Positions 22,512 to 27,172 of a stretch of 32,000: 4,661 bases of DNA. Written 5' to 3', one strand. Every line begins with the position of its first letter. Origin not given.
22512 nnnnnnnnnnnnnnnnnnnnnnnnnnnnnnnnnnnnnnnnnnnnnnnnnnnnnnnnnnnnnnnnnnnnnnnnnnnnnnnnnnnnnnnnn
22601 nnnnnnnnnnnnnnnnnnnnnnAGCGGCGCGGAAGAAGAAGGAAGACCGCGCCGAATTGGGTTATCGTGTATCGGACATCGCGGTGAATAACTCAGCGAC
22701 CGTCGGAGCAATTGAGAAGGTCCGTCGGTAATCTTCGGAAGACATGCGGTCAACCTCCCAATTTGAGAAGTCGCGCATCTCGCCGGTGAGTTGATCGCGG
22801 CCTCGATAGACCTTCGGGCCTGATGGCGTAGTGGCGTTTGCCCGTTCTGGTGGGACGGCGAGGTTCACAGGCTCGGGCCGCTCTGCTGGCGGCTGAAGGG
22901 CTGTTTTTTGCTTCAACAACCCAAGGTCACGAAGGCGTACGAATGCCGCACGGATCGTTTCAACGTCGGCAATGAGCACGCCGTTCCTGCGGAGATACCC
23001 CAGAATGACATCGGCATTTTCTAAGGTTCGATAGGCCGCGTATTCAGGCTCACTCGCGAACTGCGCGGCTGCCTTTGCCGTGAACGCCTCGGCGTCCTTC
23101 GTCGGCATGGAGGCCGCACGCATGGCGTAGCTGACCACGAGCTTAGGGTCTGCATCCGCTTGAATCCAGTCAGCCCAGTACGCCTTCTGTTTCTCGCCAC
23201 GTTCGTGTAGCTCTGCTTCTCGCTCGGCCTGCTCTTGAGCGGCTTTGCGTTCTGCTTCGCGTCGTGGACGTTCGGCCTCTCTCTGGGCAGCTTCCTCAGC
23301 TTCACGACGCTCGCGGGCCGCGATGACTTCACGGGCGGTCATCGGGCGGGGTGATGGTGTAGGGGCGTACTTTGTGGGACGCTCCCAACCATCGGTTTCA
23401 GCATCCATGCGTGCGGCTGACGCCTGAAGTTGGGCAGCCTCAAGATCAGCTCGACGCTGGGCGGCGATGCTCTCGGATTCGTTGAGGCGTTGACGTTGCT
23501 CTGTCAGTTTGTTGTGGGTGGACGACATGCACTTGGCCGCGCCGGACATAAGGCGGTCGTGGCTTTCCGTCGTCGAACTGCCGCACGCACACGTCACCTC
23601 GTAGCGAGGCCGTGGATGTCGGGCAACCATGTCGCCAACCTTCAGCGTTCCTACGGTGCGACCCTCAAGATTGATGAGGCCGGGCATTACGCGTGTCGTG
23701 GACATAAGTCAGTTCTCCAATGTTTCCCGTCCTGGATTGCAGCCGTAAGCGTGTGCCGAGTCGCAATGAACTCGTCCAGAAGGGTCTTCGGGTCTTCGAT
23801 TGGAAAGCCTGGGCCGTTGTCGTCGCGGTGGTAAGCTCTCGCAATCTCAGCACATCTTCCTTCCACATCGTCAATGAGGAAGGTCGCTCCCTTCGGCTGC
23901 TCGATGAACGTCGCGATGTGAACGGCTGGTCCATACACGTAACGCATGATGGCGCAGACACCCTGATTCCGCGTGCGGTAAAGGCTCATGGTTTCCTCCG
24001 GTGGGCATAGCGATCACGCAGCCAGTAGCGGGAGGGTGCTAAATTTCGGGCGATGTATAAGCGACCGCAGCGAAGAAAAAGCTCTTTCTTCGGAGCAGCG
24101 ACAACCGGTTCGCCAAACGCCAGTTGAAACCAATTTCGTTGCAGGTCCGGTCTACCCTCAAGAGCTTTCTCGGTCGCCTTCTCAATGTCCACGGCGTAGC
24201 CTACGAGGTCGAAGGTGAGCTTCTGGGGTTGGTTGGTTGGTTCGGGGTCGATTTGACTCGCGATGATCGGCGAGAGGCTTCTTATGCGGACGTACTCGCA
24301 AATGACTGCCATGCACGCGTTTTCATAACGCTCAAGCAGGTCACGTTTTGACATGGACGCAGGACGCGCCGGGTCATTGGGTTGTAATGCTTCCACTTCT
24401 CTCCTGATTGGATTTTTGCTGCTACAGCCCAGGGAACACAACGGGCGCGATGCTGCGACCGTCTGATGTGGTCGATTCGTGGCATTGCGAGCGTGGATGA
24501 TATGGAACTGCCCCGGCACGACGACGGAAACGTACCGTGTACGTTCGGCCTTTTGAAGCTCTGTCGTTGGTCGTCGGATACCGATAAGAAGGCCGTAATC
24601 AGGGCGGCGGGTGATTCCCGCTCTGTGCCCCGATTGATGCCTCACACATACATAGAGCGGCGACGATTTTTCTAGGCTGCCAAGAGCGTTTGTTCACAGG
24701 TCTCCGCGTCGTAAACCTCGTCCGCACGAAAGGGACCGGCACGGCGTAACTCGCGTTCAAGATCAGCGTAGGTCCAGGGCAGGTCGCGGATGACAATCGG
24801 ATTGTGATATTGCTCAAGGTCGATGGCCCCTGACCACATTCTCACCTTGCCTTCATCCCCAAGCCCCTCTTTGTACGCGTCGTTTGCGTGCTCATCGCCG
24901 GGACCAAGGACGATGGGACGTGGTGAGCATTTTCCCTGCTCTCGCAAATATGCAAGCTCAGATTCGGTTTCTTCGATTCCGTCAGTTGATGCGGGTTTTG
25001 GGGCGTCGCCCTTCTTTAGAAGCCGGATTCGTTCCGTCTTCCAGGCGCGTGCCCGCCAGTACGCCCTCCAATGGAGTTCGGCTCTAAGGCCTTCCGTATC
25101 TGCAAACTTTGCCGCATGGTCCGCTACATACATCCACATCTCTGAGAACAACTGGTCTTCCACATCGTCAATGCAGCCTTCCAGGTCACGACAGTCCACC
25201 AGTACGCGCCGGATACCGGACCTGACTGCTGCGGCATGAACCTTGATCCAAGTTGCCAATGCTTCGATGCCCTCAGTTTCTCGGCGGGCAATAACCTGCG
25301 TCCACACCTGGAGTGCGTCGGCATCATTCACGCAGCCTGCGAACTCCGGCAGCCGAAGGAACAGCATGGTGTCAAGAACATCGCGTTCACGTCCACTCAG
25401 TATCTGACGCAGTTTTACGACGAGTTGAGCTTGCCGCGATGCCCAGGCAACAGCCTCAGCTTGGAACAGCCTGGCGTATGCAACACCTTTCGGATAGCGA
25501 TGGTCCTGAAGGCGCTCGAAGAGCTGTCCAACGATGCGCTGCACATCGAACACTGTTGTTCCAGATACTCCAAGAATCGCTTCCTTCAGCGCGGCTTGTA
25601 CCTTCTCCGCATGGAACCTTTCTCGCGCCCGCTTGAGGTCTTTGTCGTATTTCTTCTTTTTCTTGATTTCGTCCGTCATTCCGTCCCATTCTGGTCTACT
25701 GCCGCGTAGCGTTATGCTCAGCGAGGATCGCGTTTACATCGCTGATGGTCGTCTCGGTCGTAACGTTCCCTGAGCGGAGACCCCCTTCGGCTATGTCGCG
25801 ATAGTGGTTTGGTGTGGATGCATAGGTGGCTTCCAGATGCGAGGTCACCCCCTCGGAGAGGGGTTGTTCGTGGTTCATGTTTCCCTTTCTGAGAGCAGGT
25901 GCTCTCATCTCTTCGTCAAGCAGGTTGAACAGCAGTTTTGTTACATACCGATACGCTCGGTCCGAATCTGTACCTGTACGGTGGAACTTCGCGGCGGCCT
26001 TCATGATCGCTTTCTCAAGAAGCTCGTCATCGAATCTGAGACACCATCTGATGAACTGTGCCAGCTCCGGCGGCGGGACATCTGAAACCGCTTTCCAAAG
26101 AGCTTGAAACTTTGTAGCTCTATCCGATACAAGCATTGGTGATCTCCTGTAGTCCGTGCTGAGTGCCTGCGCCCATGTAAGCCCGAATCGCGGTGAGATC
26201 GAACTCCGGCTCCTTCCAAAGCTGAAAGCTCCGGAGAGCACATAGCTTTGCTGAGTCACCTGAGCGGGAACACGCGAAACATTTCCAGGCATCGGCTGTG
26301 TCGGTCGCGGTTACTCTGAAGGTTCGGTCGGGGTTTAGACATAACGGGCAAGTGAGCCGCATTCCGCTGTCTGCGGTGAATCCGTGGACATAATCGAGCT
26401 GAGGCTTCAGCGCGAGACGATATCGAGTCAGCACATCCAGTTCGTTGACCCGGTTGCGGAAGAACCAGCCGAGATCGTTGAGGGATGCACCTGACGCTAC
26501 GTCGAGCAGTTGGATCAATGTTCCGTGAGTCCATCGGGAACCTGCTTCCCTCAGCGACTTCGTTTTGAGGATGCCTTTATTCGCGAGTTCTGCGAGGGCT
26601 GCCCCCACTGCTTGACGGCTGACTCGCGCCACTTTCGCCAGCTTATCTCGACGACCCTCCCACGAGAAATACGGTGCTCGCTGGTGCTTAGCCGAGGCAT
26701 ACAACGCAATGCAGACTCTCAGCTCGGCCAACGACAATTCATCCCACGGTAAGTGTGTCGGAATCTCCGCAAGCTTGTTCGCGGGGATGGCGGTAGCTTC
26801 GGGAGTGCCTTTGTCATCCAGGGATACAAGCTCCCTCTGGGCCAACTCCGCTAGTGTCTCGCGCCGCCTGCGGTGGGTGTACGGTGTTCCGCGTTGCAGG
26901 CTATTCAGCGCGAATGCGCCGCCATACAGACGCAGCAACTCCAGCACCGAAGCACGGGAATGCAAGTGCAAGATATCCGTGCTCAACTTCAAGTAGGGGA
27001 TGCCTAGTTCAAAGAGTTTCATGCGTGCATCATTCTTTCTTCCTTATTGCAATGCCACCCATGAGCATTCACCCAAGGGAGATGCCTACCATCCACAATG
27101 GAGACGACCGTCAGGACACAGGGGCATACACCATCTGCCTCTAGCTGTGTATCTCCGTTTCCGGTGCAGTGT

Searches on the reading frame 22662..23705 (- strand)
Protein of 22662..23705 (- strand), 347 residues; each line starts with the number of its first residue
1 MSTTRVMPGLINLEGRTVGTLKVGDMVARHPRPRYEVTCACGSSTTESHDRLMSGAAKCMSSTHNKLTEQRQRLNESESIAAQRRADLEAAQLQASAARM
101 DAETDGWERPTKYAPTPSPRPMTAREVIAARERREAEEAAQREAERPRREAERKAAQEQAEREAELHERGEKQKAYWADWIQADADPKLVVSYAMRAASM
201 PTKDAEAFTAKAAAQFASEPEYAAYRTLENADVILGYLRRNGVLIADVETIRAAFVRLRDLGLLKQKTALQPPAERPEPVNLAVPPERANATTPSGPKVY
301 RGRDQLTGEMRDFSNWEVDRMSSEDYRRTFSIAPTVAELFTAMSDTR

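Call 5: search_protein_families(library=pfam, proteins=[window:22662-23705:-], max_evalue=0.01)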
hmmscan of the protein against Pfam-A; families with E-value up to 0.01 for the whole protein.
window:22662-23705:- (347 aa): 0 families

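Call 6: search_protein_families(library=phrogs, proteins=[window:22662-23705:-], max_evalue=0.01)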
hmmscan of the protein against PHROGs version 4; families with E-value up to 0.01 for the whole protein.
window:22662-23705:- (347 aa): 1 family
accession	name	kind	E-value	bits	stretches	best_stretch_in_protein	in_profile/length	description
phrog_374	-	DNA, RNA and nucleotide metabolism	0.0014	18.5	1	10-70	5-62/617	HNH endonuclease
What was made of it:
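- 22662..23705 (-): Zn-ribbon/coiled-coil protein (family 2), conserved immediately upstream of the pair. Only a weak HNH PHROG hit (call 6).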

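Call 84: search_protein_families(library=padloc, proteins=[window:22662-23705:-], max_evalue=0.01)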
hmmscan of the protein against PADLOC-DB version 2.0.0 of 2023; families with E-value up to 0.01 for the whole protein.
window:22662-23705:- (347 aa): 0 families

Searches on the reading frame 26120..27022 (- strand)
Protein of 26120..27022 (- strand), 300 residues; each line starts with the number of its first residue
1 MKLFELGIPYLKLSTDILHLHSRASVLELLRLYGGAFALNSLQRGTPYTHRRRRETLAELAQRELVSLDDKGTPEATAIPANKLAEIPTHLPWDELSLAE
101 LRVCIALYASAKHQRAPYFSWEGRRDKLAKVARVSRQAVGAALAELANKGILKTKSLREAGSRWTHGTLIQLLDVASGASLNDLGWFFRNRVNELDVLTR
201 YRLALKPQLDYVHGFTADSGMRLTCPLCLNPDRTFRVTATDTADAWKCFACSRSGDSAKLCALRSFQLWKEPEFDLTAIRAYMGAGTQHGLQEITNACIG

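Call 5: search_protein_families(library=pfam, proteins=[window:26120-27022:-], max_evalue=0.01)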
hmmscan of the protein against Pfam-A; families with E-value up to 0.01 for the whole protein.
window:26120-27022:- (300 aa): 0 families

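Call 6: search_protein_families(library=phrogs, proteins=[window:26120-27022:-], max_evalue=0.01)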
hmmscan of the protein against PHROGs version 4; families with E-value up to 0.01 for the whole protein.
window:26120-27022:- (300 aa): 1 family
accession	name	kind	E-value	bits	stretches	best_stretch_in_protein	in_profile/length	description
phrog_345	-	DNA, RNA and nucleotide metabolism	0.0027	18.5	1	90-166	37-111/297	replication initiation O-like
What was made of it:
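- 26120..27022 (-): Replication-initiator-like protein. Weak match to phrog_345, O-like (call 6).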

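Call 84: search_protein_families(library=padloc, proteins=[window:26120-27022:-], max_evalue=0.01)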
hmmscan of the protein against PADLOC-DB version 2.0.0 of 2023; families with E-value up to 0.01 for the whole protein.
window:26120-27022:- (300 aa): 0 families
